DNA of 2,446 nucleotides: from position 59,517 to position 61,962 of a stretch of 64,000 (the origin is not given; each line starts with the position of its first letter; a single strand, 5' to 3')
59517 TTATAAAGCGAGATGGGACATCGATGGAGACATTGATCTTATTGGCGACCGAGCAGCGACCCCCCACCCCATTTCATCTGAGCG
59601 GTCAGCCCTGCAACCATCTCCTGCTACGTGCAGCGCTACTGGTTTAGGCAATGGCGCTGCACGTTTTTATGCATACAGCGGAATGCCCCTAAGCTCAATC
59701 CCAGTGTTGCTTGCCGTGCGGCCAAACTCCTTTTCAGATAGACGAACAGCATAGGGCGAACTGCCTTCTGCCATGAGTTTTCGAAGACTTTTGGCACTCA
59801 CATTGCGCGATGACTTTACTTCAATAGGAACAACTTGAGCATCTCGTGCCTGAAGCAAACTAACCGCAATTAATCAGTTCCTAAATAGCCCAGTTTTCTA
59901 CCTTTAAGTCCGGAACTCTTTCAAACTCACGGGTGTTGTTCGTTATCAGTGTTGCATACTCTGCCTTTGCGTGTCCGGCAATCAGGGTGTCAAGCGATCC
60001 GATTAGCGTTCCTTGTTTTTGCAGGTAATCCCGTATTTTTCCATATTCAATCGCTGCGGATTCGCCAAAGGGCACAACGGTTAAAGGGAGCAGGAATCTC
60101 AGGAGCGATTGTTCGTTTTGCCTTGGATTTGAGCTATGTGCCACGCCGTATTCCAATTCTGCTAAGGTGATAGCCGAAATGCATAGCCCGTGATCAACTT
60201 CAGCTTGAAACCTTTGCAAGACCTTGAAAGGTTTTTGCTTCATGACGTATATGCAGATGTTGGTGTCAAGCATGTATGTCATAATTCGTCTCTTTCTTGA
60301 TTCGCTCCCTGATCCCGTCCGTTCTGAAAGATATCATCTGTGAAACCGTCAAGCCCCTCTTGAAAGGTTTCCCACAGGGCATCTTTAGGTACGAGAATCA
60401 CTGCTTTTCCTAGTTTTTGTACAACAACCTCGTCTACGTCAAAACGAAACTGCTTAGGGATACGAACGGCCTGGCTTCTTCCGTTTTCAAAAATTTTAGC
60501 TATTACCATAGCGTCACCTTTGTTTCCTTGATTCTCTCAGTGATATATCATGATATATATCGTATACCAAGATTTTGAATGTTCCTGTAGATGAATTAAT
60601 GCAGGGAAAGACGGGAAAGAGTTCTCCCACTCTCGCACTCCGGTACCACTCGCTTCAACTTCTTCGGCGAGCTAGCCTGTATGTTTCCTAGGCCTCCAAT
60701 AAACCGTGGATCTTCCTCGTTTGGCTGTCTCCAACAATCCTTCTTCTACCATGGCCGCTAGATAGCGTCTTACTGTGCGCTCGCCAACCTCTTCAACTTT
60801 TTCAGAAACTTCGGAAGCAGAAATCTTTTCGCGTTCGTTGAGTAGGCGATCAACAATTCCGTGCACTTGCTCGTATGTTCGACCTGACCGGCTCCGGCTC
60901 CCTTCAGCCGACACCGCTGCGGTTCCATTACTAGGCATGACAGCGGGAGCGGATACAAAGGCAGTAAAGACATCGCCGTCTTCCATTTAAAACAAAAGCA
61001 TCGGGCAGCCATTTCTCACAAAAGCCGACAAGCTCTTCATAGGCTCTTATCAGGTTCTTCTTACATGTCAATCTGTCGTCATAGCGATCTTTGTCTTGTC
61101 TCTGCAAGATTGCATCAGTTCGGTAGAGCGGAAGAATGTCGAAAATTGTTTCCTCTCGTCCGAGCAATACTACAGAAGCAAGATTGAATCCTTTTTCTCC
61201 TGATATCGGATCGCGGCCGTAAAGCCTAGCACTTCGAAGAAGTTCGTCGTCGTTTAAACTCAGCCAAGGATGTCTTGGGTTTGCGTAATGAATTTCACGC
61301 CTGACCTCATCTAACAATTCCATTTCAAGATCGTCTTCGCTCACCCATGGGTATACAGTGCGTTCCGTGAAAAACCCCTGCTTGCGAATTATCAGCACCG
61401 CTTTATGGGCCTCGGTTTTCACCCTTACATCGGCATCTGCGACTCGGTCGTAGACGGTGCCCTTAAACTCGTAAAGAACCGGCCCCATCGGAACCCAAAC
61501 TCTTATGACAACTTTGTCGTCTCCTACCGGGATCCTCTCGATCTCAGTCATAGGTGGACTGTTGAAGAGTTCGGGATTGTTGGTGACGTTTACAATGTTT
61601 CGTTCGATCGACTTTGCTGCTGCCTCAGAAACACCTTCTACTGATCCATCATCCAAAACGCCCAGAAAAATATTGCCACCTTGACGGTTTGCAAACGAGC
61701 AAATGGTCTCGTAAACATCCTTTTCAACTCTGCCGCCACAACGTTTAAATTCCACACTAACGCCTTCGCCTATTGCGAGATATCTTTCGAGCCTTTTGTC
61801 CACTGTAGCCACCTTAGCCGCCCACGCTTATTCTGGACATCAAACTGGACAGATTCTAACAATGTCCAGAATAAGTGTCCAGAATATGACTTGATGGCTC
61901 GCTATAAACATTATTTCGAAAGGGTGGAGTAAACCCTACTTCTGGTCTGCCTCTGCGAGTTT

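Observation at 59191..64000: Decayed accessory/defence islet at the window end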

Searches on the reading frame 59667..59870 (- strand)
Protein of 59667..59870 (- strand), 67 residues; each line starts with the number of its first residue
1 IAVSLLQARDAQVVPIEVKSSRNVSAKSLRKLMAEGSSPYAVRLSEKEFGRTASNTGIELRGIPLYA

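Call 4: search_protein_families(library=pfam, proteins=[window:59667-59858:-], max_evalue=0.01)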
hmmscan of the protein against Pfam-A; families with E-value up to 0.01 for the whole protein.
window:59667-59858:- (63 aa): 0 families

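Call 8: search_protein_families(library=padloc, proteins=[window:59667-59858:-], max_evalue=0.01)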
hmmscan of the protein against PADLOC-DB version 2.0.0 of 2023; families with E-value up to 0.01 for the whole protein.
window:59667-59858:- (63 aa): 4 families
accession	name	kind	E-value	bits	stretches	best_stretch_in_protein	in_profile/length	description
PDLC04786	PDC-S01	-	5.1e-11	40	1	5-63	375-428/439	-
PDLC04788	PDC-S01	-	1.1e-09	35.8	1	4-62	370-432/448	-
PDLC04792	PDC-S01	-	0.00097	15.8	1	3-48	371-419/452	-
PDLC04790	PDC-S01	-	0.0064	13.3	1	2-29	353-380/422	-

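Call 9: search_protein_families(library=ncbifam, proteins=[window:59667-59858:-], max_evalue=0.01)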
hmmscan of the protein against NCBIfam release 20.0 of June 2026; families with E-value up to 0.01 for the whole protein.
window:59667-59858:- (63 aa): 0 families

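Call 43: search_protein_families(library=padloc, proteins=[window:59667-59870:-], max_evalue=0.01)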
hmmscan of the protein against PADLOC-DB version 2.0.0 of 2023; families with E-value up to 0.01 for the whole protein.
window:59667-59870:- (67 aa): 4 families
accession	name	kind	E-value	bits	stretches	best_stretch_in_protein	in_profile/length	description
PDLC04786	PDC-S01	-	4.4e-11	40.2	1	8-67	374-428/439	-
PDLC04788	PDC-S01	-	4e-10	37.2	1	3-66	365-432/448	-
PDLC04792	PDC-S01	-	0.00085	16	1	6-52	370-419/452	-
PDLC04790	PDC-S01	-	0.005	13.6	1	5-33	352-380/422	-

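Call 44: search_protein_families(library=pfam, proteins=[window:59667-59870:-], max_evalue=1)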
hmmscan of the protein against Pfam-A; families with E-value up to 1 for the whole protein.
window:59667-59870:- (67 aa): 1 family
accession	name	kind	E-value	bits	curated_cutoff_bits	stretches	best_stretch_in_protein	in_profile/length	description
PF11009.14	BrxC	-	0.12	12.7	24.2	1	8-60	47-99/102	Monothiol bacilliredoxin BrxC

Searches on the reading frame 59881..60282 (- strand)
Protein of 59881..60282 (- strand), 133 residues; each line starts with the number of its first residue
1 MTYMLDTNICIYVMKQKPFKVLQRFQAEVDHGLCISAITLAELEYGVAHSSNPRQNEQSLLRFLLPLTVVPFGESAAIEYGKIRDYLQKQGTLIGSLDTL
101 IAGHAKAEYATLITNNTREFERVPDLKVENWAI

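Call 4: search_protein_families(library=pfam, proteins=[window:59881-60282:-], max_evalue=0.01)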
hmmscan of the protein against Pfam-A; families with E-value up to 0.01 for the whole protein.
window:59881-60282:- (133 aa): 1 family
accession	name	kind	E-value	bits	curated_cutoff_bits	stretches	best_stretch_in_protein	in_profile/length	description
PF01850.27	PIN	-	6.9e-20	72.3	23.6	1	3-125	1-119/120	PIN domain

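Call 8: search_protein_families(library=padloc, proteins=[window:59881-60282:-], max_evalue=0.01)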
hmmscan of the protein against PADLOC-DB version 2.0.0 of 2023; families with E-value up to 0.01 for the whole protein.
window:59881-60282:- (133 aa): 0 families

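Call 9: search_protein_families(library=ncbifam, proteins=[window:59881-60282:-], max_evalue=0.01)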
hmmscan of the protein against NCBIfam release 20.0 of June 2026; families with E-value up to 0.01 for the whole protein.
window:59881-60282:- (133 aa): 3 families
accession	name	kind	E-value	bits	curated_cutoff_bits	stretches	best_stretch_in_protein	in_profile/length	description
NF047863.1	VapCLeptosp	equivalog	5.4e-53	178.7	140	1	3-132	1-130/130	type II toxin-antitoxin system tRNA(fMet)-specific endonuclease VapC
NF010285.0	PRK13725.1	subfamily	1.5e-34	118.8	143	1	2-132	3-132/132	tRNA(fMet)-specific endonuclease VapC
NF047959.1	TA_toxin_VapC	equivalog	2e-05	24.7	80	1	4-122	2-118/125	type II toxin-antitoxin system VapC family toxin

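Call 12: find_encoding_contigs(protein=window:59881-60282:-, flank=10000, max_places=8)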
Protein window:59881-60282:- (133 aa): 2 contigs read that carry it; 2 places shown.
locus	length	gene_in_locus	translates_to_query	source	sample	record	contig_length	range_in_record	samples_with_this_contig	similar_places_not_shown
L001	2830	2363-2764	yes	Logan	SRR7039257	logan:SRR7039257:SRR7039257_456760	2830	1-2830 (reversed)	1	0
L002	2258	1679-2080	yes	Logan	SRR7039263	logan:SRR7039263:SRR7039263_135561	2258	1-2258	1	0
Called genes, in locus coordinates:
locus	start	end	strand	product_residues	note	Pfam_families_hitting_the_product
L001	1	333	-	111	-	?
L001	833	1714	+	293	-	PF04326:SLFN_AlbA_2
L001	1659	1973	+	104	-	-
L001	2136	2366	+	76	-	PF04014:MazE_antitoxin (weak)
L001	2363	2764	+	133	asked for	PF01850:PIN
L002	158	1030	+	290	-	PF04326:SLFN_AlbA_2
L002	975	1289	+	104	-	-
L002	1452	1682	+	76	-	PF04014:MazE_antitoxin (weak)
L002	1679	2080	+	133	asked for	PF01850:PIN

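Call 53: search_solved_structures(query=window:59881-60282:-, max_evalue=0.001)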
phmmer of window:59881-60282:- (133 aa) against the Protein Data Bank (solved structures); distinct sequences matched with E-value up to 0.001: 13.
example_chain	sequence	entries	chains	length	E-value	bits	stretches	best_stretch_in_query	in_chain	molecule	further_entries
3zvk_A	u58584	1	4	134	9.7e-31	109.6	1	1-131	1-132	TOXIN OF TOXIN-ANTITOXIN SYSTEM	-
3tnd_A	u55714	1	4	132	9.3e-30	106.4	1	2-132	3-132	tRNA(fMet)-specific endonuclease VapC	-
6sd6_C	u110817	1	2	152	1.4e-29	105.8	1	2-132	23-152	tRNA(fMet)-specific endonuclease VapC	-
6ifc_A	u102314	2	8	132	1.8e-29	105.5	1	2-131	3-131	tRNA(fMet)-specific endonuclease VapC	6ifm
9h6a_A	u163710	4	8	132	3.2e-29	104.7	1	2-132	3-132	tRNA(fMet)-specific endonuclease VapC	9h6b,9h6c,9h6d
5ed0_A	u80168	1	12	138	5.7e-29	103.9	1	2-132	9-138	tRNA(fMet)-specific endonuclease VapC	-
5ecd_A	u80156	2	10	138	5.7e-29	103.8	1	2-132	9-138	tRNA(fMet)-specific endonuclease VapC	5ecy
5ecw_A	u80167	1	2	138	1.5e-28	102.5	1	2-132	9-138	tRNA(fMet)-specific endonuclease VapC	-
6nkl_A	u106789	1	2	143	1.7e-20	76.5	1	1-132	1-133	Ribonuclease VapC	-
2h1c_A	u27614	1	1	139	8.2e-10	42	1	4-122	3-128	Trafficking protein B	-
2h1o_A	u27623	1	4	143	2.6e-09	40.3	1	4-122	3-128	Trafficking protein B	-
2bsq_A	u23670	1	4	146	2.8e-09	40.2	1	4-122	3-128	TRAFFICKING PROTEIN B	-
5k8j_B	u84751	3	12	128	2.6e-08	37.1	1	1-131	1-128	Ribonuclease VapC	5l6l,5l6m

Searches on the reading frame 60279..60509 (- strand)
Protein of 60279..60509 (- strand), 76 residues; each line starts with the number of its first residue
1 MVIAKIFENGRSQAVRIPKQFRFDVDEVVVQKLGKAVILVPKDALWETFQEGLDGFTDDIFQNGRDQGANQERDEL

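Call 4: search_protein_families(library=pfam, proteins=[window:60279-60509:-], max_evalue=0.01)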
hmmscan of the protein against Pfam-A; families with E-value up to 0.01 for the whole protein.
window:60279-60509:- (76 aa): 1 family
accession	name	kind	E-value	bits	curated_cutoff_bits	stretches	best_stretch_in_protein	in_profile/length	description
PF04014.23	MazE_antitoxin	-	6.4e-07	29.7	24.7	1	6-45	1-46/48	Antidote-toxin recognition MazE, bacterial antitoxin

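Call 8: search_protein_families(library=padloc, proteins=[window:60279-60509:-], max_evalue=0.01)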
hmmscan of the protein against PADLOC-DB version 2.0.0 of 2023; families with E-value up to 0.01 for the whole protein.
window:60279-60509:- (76 aa): 0 families

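Call 9: search_protein_families(library=ncbifam, proteins=[window:60279-60509:-], max_evalue=0.01)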
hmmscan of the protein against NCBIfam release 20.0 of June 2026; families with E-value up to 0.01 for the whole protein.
window:60279-60509:- (76 aa): 2 families
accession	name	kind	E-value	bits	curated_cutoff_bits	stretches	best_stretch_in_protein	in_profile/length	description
NF047862.1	VapBLeptosp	equivalog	6.9e-33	112.5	100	1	1-76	1-76/76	type II toxin-antitoxin system antitoxin VapB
NF040493.1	TA_anti_VapB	subfamily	1.2e-23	83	60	1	4-76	1-73/73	type II toxin-antitoxin system VapB family antitoxin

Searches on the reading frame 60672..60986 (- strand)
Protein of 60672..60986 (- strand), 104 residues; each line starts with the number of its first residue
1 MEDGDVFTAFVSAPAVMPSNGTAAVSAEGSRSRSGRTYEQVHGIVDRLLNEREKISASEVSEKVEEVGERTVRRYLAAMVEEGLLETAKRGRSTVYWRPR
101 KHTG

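Call 4: search_protein_families(library=pfam, proteins=[window:60672-60986:-], max_evalue=0.01)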
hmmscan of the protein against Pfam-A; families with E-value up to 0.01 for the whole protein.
window:60672-60986:- (104 aa): 9 families
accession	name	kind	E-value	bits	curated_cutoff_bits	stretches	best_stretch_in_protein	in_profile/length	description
PF03962.21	Mnd1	-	9.8e-05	23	23.5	1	62-98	22-58/60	Mnd1 HTH domain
PF08100.18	Dimerisation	-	0.00053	20.2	25.6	1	43-96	29-81/93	O-methyltransferase dimerisation domain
PF08461.16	HTH_12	-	0.00093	19.5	21.4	1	54-90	17-53/66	Ribonuclease R winged-helix domain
PF24033.1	DUF7342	-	0.001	19.5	31.6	1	41-98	7-60/150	Family of unknown function (DUF7342)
PF21248.3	SoFic-like_C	-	0.0013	19.3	27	1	69-99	44-74/76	Protein adenylyltransferase SoFic-like, C-terminal domain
PF03965.22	Penicillinase_R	-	0.0014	19.4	22.6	1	47-96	10-62/115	Penicillinase repressor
PF08279.18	HTH_11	-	0.0029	17.9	25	1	44-89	5-49/55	HTH domain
PF13551.12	HTH_29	-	0.0062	17.1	28.1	0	66-92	23-52/64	Winged helix-turn helix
PF09339.16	HTH_IclR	-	0.0084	16.3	22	0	71-87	34-50/52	IclR helix-turn-helix domain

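Call 8: search_protein_families(library=padloc, proteins=[window:60672-60986:-], max_evalue=0.01)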
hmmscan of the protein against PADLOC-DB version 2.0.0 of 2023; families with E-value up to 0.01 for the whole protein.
window:60672-60986:- (104 aa): 11 families
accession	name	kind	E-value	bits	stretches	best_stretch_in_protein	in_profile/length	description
PDLC01720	Csa3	-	3.3e-05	22.4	1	45-96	30-85/118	Csa3_1_CAS-I-II-III-IV-V-VI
PDLC03963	SoFic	-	0.00016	19.2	1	40-98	294-351/361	-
PDLC01879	CARF3--CARF_TM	-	0.0002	19.1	1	47-96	163-207/222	-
PDLC01438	Csa3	-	0.00025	19.2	1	44-98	153-200/305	"CAS-I,CAS-II,CAS-III,CAS-IV,CAS-V,CAS-VI; associated_signaling"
PDLC01457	WYL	-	0.00044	17.9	1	39-82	4-45/229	"CAS-I,CAS-II,CAS-III,CAS-IV,CAS-V,CAS-VI; associated_signaling"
PDLC01875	CARF3--CARF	-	0.00084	17.2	1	46-97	152-202/219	-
PDLC01044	Csa3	-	0.0019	16.1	1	31-91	128-183/194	Type I-A associated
PDLC01852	CARF3--CARF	-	0.0019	16.1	1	39-93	143-195/208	-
PDLC04368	PDC-M05A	-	0.0061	14.4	1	49-97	24-71/201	-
PDLC01858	CARF3--CARF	-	0.0072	14.3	1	42-93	147-195/204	-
PDLC01860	CARF3--CARF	-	0.0093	14.1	0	44-93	148-195/210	-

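Call 9: search_protein_families(library=ncbifam, proteins=[window:60672-60986:-], max_evalue=0.01)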
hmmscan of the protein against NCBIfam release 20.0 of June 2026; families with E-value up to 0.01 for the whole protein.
window:60672-60986:- (104 aa): 0 families

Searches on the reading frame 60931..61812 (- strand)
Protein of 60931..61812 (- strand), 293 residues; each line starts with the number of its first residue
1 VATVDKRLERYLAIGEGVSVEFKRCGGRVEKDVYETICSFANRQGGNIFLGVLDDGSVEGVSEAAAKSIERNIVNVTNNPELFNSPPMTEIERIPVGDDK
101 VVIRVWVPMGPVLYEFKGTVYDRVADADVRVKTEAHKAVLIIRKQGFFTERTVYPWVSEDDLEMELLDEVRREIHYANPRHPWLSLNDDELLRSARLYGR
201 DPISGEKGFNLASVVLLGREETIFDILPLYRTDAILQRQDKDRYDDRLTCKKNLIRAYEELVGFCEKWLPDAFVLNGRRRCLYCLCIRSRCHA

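Call 4: search_protein_families(library=pfam, proteins=[window:60931-61812:-], max_evalue=0.01)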
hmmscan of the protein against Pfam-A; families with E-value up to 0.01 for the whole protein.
window:60931-61812:- (293 aa): 1 family
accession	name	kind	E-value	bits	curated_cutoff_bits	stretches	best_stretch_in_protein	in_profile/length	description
PF04326.19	SLFN_AlbA_2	-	2.1e-15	57.7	25.3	1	16-130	1-116/118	Schlafen, AlbA_2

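Call 8: search_protein_families(library=padloc, proteins=[window:60931-61812:-], max_evalue=0.01)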
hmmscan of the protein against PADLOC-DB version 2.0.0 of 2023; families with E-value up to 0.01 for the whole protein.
window:60931-61812:- (293 aa): 0 families

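Call 9: search_protein_families(library=ncbifam, proteins=[window:60931-61812:-], max_evalue=0.01)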
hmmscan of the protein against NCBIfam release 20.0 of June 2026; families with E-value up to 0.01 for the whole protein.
window:60931-61812:- (293 aa): 0 families

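Call 30: search_protein_representatives(protein=window:60931-61812:-)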
Query: 293 residues. Proteins with E-value up to 0.001 (for the whole library): 2602; up to 1e-10: 801; up to 1e-30: 171. The best 150 are listed.
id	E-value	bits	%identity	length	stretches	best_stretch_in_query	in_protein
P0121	3.0e-109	381.4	58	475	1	7-281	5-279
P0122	9.5e-85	301.0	44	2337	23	27-62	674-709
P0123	4.4e-79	282.4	64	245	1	87-278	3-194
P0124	3.7e-78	279.3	47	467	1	7-279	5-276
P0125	5.5e-78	278.8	51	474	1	8-276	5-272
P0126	1.9e-77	277.0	46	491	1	6-279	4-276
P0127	2.5e-76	273.3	47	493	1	7-277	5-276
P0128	4.6e-74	265.9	46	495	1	8-277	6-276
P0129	4.7e-71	256.0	46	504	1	6-276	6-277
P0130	2.6e-69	250.3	53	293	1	8-222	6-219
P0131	4.4e-69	249.5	45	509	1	2-280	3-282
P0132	8.2e-68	245.4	49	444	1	6-251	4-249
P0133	2.7e-66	240.4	41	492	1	6-280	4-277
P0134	4.2e-66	239.8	43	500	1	7-280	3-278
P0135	2.0e-65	237.6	57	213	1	7-206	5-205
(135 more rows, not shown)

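Call 43: search_protein_families(library=padloc, proteins=[P0121], max_evalue=0.01)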
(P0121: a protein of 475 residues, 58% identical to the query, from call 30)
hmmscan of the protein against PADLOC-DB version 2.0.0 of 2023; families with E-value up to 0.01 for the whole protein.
P0121 (475 aa): 2 families
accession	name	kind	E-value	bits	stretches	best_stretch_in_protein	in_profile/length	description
PDLC02402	Aga_SIR2-PNTD1-PNTD2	-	0.00024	17.4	1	234-319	394-480/876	Class I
PDLC02418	Aga_SIR2-Kinase-PNTD1-PNTD2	-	0.0036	13.5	0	240-319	277-358/756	Class I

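Call 44: search_protein_families(library=pfam, proteins=[P0121], max_evalue=1)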
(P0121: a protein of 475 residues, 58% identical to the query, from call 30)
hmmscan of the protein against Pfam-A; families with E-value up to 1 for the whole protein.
P0121 (475 aa): 7 families
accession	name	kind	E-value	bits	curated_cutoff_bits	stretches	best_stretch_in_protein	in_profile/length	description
PF04326.19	SLFN_AlbA_2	-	1.7e-15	58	25.3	1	14-128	1-116/118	Schlafen, AlbA_2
PF13551.12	HTH_29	-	0.0023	18.4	28.1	1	417-461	5-51/64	Winged helix-turn helix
PF13749.12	HATPase_c_4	-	0.0054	17.1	26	1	331-378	33-80/89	Putative ATP-dependent DNA helicase recG C-terminal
PF08461.16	HTH_12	-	0.068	13.6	21.4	1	428-463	21-54/66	Ribonuclease R winged-helix domain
PF13384.12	HTH_23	-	0.13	12.6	24.6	1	417-453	11-45/50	Homeodomain-like domain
PF24033.1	DUF7342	-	0.16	12.4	31.6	1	426-468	19-60/150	Family of unknown function (DUF7342)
PF02796.21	HTH_7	-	0.18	12.4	23.8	0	403-448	1-44/45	Helix-turn-helix domain of resolvase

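Call 63: find_homologous_proteins(query=window:60931-61812:-, max_evalue=1e-40)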
Query window:60931-61812:- (293 aa): 792 proteins with E <= 1e-40 among 2217 candidates; the best 120 are listed.
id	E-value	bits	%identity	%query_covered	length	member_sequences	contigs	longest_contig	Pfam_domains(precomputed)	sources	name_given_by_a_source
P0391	6.8e-195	664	100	99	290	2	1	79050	PF04326.20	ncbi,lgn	-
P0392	1.8e-125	436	68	96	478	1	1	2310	PF04326.20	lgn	-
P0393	8.1e-125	434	68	93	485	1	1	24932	PF04326.20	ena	-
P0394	8.4e-125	434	67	96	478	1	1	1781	PF04326.20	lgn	-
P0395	8.5e-125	434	67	96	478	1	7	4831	PF04326.20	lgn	-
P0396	8.6e-125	434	67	96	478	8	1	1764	PF04326.20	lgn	-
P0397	1.2e-124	434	67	96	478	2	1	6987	PF04326.20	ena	-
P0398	1.2e-124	434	67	96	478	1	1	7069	PF04326.20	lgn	-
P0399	1.2e-124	434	67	96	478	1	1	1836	PF04326.20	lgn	-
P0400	8.0e-123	428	66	93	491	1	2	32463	PF04326.20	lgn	-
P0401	1.5e-122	427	66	95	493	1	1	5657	PF04326.20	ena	-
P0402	2.0e-122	426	67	93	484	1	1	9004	PF04326.20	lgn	-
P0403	2.1e-122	426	67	93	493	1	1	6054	PF04326.20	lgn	-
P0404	2.7e-122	426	67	93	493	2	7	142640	PF04326.20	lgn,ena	-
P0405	3.5e-122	426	68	93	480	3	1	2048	PF04326.20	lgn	-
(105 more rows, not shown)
